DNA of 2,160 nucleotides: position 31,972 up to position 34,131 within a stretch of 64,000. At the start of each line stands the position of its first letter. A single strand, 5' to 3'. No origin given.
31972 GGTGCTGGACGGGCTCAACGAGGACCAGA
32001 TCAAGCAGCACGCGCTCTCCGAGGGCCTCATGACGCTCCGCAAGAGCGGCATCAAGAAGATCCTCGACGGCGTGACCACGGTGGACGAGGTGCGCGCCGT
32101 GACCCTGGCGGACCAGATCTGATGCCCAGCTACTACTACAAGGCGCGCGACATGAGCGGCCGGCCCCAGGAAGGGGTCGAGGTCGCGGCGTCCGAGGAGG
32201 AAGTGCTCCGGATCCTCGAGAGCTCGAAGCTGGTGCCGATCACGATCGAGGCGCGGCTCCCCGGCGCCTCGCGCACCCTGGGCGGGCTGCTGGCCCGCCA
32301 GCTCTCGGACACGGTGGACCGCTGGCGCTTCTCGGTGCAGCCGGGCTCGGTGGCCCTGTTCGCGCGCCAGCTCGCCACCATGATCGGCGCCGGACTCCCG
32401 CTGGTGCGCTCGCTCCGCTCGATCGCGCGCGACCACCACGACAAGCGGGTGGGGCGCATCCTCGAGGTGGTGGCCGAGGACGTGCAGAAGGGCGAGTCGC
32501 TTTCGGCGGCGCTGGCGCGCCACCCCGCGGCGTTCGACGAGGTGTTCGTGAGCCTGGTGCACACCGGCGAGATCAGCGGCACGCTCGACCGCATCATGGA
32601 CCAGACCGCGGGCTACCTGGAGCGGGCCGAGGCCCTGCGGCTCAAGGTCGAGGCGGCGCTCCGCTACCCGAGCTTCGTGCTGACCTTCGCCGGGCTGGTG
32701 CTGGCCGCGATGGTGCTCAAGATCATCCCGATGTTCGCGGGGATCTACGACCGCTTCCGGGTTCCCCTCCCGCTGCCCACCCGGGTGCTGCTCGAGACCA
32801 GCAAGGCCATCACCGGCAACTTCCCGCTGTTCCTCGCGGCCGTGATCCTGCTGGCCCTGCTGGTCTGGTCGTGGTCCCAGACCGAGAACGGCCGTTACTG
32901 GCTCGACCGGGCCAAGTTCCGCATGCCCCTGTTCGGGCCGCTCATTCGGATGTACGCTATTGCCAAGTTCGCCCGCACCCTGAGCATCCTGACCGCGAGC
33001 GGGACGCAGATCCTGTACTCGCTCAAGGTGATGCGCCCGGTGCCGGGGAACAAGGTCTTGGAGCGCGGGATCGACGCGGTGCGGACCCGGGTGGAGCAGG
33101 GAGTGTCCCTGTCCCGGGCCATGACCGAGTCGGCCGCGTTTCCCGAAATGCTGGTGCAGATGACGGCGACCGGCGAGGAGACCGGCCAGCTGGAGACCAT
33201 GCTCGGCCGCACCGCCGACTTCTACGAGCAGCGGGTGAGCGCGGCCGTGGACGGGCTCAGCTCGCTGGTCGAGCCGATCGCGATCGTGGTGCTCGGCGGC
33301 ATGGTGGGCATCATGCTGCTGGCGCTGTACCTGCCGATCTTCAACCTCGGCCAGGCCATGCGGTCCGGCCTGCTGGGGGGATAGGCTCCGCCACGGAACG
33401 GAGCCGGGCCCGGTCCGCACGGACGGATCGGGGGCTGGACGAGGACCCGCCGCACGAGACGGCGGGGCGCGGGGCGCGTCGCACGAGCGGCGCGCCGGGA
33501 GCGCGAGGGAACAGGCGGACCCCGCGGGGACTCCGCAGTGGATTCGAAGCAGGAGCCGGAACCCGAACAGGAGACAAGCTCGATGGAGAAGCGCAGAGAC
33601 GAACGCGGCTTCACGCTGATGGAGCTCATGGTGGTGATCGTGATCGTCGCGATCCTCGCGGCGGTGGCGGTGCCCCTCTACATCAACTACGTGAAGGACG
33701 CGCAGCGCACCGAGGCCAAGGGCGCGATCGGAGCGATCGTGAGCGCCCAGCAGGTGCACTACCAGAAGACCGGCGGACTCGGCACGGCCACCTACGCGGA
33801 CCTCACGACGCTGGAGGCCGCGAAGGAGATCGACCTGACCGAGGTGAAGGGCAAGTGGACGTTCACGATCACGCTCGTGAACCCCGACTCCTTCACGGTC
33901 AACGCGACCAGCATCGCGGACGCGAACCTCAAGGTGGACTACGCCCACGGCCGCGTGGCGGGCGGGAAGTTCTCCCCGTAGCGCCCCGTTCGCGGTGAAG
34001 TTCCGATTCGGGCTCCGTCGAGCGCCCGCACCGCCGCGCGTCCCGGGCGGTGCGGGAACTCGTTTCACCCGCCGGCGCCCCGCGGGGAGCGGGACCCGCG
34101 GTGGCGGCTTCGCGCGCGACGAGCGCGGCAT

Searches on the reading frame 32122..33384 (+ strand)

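Call 66: search_protein_families(library=pfam, proteins=[window:32122-33384:+], max_evalue=0.0001)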
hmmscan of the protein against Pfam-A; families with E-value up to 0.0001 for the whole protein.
window:32122-33384:+ (420 aa): 1 family
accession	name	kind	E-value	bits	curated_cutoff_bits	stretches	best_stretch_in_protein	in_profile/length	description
PF00482.28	T2SSF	-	8.3e-58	194.2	25.2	2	80-203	1-125/125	Type II secretion system (T2SS), protein F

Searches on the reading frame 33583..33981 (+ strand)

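Call 66: search_protein_families(library=pfam, proteins=[window:33583-33981:+], max_evalue=0.0001)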
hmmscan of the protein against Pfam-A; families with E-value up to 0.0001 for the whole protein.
window:33583-33981:+ (132 aa): 2 families
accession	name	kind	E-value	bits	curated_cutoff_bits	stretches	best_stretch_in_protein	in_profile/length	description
PF07963.17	N_methyl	-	8.2e-10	38.3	21.2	1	4-29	1-26/27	Prokaryotic N-terminal methylation motif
PF16732.10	ComP_DUS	-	1.7e-07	32.5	27.3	1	31-112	1-76/87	Type IV minor pilin ComP, DNA uptake sequence receptor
